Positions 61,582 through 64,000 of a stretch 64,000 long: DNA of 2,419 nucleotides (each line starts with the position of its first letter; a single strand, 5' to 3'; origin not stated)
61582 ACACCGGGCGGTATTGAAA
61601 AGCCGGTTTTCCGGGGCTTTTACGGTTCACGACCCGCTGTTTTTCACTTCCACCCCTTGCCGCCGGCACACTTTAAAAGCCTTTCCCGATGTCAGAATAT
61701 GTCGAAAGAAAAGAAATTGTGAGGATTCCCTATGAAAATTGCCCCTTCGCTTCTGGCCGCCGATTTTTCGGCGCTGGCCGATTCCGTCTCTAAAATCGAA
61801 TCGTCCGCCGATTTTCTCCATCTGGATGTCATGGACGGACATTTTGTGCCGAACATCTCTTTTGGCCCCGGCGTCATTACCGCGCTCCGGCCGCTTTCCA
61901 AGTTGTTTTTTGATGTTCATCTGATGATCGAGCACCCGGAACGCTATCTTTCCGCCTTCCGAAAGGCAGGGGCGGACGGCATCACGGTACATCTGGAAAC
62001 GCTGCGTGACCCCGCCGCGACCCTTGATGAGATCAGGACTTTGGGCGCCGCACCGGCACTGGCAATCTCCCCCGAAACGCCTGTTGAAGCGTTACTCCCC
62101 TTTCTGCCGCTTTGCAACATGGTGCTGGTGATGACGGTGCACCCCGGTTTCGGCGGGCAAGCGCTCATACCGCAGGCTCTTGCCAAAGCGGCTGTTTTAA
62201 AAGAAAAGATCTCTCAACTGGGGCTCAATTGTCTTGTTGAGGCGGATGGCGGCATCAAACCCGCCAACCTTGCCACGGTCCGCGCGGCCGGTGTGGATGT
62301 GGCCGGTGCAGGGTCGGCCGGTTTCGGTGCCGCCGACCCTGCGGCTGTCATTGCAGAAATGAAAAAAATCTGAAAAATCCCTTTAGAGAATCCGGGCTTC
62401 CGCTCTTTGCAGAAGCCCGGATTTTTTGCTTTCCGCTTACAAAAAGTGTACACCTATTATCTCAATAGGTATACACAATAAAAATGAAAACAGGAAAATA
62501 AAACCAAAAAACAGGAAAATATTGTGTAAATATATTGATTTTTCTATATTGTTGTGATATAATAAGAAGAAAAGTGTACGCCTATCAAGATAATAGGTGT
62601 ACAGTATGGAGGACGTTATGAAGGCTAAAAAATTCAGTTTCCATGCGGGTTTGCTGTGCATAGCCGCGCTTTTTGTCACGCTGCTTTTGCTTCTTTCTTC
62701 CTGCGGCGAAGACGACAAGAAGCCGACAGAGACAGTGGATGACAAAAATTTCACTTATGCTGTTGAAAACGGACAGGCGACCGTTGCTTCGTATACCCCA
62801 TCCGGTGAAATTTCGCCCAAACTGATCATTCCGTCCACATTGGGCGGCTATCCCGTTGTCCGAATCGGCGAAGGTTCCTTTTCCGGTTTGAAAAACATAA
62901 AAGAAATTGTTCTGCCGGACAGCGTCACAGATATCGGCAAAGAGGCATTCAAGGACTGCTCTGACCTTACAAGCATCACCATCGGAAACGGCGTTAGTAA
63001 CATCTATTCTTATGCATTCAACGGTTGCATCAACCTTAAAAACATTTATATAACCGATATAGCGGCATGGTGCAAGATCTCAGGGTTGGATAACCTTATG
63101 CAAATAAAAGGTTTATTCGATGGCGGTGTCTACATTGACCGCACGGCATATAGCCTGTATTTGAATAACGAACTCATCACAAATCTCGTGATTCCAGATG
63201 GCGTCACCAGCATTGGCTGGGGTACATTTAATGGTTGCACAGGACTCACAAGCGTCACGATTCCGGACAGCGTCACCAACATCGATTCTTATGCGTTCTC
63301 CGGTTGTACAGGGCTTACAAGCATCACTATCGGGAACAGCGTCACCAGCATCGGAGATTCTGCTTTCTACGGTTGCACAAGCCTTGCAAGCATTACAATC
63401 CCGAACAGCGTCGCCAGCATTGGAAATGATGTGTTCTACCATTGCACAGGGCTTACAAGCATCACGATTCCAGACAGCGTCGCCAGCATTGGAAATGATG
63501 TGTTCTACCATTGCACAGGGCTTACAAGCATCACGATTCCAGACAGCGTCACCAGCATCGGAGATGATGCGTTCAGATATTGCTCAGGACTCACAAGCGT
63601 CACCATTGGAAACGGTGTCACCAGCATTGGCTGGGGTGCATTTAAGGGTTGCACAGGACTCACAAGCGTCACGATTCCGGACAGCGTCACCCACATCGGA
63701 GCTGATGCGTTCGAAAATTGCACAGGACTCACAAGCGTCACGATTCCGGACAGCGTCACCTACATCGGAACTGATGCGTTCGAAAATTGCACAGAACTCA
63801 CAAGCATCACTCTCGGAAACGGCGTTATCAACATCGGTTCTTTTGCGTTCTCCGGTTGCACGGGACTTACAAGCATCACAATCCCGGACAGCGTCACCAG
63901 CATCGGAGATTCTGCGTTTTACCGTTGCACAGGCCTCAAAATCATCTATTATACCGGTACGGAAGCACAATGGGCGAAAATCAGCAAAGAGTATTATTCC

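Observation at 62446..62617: Candidate invertible promoter (inverton): lox-like sites with inverted cores bracket the only promoter of a BspA-type LRR surface lipoprotein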

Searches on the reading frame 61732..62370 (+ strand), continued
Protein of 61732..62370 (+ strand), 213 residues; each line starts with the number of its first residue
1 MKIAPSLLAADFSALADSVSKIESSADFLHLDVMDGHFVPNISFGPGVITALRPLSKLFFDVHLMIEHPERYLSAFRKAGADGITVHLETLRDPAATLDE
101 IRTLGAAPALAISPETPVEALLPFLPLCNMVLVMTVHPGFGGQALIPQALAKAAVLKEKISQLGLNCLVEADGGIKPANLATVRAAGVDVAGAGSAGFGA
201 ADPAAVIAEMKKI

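Call 58: find_encoding_contigs(protein=P0250, flank=1500, max_places=10)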
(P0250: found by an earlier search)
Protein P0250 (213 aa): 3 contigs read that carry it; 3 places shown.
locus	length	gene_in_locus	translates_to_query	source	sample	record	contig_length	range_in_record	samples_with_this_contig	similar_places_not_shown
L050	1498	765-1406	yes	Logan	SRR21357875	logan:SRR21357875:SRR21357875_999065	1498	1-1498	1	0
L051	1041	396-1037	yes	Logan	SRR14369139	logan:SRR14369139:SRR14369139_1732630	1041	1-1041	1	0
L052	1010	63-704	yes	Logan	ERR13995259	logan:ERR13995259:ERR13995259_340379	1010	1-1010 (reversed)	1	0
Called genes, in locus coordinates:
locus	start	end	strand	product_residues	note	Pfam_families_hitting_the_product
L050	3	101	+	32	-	?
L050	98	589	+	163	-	PF02542:YgbB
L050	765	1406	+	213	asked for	PF00834:Ribul_P_3_epim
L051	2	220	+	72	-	?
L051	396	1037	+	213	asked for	PF00834:Ribul_P_3_epim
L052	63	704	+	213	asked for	PF00834:Ribul_P_3_epim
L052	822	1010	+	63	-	?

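Call 59: find_encoding_contigs(protein=P0245, flank=1500, max_places=10)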
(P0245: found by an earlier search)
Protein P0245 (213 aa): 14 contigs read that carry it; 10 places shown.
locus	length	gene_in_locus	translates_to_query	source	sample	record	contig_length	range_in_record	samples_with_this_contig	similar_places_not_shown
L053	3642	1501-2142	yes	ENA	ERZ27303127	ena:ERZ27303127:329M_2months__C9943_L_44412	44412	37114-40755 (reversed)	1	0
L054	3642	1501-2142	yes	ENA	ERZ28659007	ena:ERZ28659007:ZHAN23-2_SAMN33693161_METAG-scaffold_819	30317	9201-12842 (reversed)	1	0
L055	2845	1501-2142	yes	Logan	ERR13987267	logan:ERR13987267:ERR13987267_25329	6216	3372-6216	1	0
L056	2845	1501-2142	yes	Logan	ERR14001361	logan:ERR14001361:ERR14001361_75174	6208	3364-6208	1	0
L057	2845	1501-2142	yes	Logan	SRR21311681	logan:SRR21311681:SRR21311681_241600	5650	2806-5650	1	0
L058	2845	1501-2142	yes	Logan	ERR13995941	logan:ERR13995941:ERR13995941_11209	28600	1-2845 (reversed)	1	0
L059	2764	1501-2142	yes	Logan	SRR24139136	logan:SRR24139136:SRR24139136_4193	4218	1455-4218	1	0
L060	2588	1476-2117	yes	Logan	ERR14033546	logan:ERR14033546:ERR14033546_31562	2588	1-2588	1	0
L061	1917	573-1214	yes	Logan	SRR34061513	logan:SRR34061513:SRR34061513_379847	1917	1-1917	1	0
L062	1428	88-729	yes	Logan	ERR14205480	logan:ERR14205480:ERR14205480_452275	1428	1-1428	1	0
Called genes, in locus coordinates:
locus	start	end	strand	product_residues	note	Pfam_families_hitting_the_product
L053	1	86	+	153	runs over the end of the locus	PF02502:LacAB_rpiB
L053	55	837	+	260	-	PF01128:IspD, PF12804:NTP_transf_3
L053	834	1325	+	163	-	PF02542:YgbB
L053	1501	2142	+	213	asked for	PF00834:Ribul_P_3_epim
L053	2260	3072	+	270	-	PF13306:LRR_5, PF13855:LRR_8 (faint), PF13306:LRR_5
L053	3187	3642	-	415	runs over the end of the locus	PF00091:Tubulin, PF12327:FtsZ_C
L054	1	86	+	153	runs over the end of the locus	PF02502:LacAB_rpiB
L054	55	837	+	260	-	PF01128:IspD, PF12804:NTP_transf_3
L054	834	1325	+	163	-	PF02542:YgbB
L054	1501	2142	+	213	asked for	PF00834:Ribul_P_3_epim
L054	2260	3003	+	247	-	PF13306:LRR_5, PF13855:LRR_8 (faint), PF13306:LRR_5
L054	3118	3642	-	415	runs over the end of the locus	PF00091:Tubulin, PF12327:FtsZ_C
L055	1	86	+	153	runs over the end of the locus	PF02502:LacAB_rpiB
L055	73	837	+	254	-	PF01128:IspD, PF12804:NTP_transf_3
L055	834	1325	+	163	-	PF02542:YgbB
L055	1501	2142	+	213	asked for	PF00834:Ribul_P_3_epim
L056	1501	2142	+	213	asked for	PF00834:Ribul_P_3_epim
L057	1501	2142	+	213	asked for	PF00834:Ribul_P_3_epim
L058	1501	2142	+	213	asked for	PF00834:Ribul_P_3_epim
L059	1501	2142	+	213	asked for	PF00834:Ribul_P_3_epim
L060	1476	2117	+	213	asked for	PF00834:Ribul_P_3_epim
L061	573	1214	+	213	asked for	PF00834:Ribul_P_3_epim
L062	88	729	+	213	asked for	PF00834:Ribul_P_3_epim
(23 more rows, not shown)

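Call 62: find_encoding_contigs(protein=P0244, flank=1500, max_places=10)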
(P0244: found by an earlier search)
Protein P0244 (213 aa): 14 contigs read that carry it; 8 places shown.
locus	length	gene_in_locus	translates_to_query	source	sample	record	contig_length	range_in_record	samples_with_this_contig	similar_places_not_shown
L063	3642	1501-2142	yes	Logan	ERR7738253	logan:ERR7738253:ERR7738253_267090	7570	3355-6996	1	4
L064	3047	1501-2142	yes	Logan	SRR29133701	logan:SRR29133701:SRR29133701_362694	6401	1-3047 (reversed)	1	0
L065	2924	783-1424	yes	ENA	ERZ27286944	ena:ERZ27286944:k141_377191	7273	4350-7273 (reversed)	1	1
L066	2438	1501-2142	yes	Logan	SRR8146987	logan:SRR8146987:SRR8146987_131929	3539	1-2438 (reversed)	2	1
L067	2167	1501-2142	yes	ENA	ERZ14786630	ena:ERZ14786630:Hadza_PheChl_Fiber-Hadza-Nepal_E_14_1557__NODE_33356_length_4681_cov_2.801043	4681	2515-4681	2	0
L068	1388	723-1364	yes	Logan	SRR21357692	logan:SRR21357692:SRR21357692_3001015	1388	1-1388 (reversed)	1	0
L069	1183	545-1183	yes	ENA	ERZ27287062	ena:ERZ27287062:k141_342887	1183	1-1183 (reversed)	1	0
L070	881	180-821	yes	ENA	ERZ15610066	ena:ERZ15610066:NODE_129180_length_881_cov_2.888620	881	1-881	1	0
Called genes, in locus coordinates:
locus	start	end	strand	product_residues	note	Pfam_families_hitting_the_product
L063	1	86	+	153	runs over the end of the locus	PF02502:LacAB_rpiB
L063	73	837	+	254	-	PF01128:IspD, PF12804:NTP_transf_3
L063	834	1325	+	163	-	PF02542:YgbB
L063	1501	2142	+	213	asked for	PF00834:Ribul_P_3_epim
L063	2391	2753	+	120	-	PF13306:LRR_5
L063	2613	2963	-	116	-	-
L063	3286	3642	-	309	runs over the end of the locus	?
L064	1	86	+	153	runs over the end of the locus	PF02502:LacAB_rpiB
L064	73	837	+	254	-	PF01128:IspD, PF12804:NTP_transf_3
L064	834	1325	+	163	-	PF02542:YgbB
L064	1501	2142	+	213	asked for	PF00834:Ribul_P_3_epim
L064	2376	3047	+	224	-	?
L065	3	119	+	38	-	?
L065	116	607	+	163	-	PF02542:YgbB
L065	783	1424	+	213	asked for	PF00834:Ribul_P_3_epim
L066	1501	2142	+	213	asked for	PF00834:Ribul_P_3_epim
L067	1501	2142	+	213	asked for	PF00834:Ribul_P_3_epim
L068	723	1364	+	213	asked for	PF00834:Ribul_P_3_epim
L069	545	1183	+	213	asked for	PF00834:Ribul_P_3_epim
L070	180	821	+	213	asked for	PF00834:Ribul_P_3_epim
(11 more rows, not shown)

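Call 63: find_encoding_contigs(protein=P0246, flank=1500, max_places=10)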
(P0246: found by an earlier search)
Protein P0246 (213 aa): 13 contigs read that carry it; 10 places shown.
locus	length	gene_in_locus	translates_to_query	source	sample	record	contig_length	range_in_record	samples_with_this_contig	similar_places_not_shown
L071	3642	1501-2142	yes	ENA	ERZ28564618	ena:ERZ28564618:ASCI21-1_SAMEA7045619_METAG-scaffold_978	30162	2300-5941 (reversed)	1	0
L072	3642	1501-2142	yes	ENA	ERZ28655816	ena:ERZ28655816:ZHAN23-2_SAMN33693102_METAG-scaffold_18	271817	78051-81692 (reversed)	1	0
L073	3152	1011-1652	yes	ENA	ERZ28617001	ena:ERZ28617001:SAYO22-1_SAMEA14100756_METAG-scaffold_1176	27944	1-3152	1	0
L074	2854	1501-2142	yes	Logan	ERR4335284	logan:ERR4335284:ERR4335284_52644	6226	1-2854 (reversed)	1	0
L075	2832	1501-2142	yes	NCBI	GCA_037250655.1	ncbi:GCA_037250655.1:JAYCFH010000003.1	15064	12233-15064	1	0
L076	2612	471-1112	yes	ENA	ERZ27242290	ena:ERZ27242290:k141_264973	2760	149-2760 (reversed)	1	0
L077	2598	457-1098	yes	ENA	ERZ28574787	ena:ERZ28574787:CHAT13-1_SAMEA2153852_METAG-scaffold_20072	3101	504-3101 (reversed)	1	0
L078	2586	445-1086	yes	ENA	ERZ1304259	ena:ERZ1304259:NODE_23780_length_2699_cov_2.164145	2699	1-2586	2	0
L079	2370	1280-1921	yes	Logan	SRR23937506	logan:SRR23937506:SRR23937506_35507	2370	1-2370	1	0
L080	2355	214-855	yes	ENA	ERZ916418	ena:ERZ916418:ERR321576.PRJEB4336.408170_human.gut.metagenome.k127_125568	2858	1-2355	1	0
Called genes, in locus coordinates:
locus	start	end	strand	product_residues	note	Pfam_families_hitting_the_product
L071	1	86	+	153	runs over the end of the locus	PF02502:LacAB_rpiB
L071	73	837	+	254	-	PF01128:IspD, PF12804:NTP_transf_3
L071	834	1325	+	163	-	PF02542:YgbB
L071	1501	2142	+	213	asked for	PF00834:Ribul_P_3_epim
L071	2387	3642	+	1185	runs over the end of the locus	?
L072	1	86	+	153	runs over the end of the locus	PF02502:LacAB_rpiB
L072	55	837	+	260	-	PF01128:IspD, PF12804:NTP_transf_3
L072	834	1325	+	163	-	PF02542:YgbB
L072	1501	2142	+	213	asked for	PF00834:Ribul_P_3_epim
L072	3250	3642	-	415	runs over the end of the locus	PF00091:Tubulin, PF12327:FtsZ_C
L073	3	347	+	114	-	?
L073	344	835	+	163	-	PF02542:YgbB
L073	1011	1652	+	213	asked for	PF00834:Ribul_P_3_epim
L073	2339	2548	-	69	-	-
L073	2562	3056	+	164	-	PF13306:LRR_5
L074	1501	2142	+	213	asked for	PF00834:Ribul_P_3_epim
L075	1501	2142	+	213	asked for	PF00834:Ribul_P_3_epim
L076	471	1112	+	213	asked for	PF00834:Ribul_P_3_epim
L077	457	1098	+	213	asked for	PF00834:Ribul_P_3_epim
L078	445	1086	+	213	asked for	PF00834:Ribul_P_3_epim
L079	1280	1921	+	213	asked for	PF00834:Ribul_P_3_epim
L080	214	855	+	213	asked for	PF00834:Ribul_P_3_epim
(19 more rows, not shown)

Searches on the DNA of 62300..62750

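Call 57: search_rna_families(source=window, start=62300, end=62750, threshold=evalue, max_evalue=1)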
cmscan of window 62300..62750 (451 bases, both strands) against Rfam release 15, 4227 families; matches with E-value up to 1: 7.
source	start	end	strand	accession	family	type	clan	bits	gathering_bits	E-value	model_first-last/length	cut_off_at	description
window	62380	62542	+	RF02792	sRNA162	Gene; antisense;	-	27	78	0.007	1-190/190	no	Archaeal Small RNA 162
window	62387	62425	-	RF01025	mir-934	Gene; miRNA;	-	23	80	0.04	1-83/83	no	mir-934 microRNA precursor family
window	62382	62461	-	RF03168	c-di-GMP-I-UAU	Cis-reg; riboswitch;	CL00126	19.7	65.9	0.093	1-81/81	no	c-di-GMP-I-UAU riboswitch aptamer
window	62670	62749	-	RF03911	mir-1910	Gene; miRNA;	-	18.8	70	0.23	1-80/80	no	mir-1910 microRNA precursor family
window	62388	62424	+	RF04165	mir-2483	Gene; miRNA;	-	18.4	75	0.84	1-80/80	no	mir-2483 microRNA precursor family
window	62446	62604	+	RF04128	MIR8562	Gene; miRNA;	-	17.4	211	0.74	1-242/242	no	MIR8562 microRNA precursor family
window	62363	62416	-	RF01394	isrK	Gene; sRNA;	-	15.7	50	0.48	1-77/77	no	isrK Hfq binding RNA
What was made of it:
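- Tried and rejected: Nothing near a gathering score in 62300-62750 (call 57), so no known RNA element explains the hairpins.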

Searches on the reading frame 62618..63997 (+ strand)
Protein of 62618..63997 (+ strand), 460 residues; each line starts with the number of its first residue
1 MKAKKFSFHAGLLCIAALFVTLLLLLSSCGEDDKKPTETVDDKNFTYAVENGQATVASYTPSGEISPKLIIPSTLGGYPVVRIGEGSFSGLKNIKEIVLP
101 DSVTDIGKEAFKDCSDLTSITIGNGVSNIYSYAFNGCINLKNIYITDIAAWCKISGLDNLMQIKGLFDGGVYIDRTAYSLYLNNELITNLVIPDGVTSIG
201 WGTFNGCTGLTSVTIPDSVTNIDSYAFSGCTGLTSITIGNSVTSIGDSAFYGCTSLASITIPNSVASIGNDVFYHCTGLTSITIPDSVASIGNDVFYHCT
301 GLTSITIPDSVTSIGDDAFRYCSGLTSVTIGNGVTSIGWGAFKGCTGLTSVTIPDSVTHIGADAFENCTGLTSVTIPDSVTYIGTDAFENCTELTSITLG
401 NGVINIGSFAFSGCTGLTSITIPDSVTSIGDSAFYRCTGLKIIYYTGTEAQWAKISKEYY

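Call 55: search_protein_families(library=pfam, proteins=[window:62618-63997:+], max_evalue=0.001)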
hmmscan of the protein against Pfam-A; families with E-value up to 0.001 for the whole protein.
window:62618-63997:+ (460 aa): 4 families
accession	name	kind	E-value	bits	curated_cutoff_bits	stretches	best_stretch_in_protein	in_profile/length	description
PF13306.12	LRR_5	-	2.7e-126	415.6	27.7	4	243-371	1-126/127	BspA type Leucine rich repeat region (6 copies)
PF13855.12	LRR_8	-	8.4e-22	77.1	27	0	219-261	13-56/61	Leucine rich repeat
PF12799.13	LRR_4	-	1.8e-08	34.8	27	0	218-245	12-39/44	Leucine Rich repeats (2 copies)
PF05725.18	FNIP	-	0.00015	22.2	21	0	348-383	5-39/44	FNIP Repeat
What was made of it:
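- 62618..64000 (+): 5' part of the BspA-type LRR lipoprotein gene (runs off the window end): signal peptide with lipobox LLSSC. This is the regulated gene. Pfam LRR_5, E = 2.7e-126 (call 55).
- Checked: The downstream ORF is LRR_5 (BspA type), E = 2.7e-126 (call 55), and has a lipobox (LLSSC).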
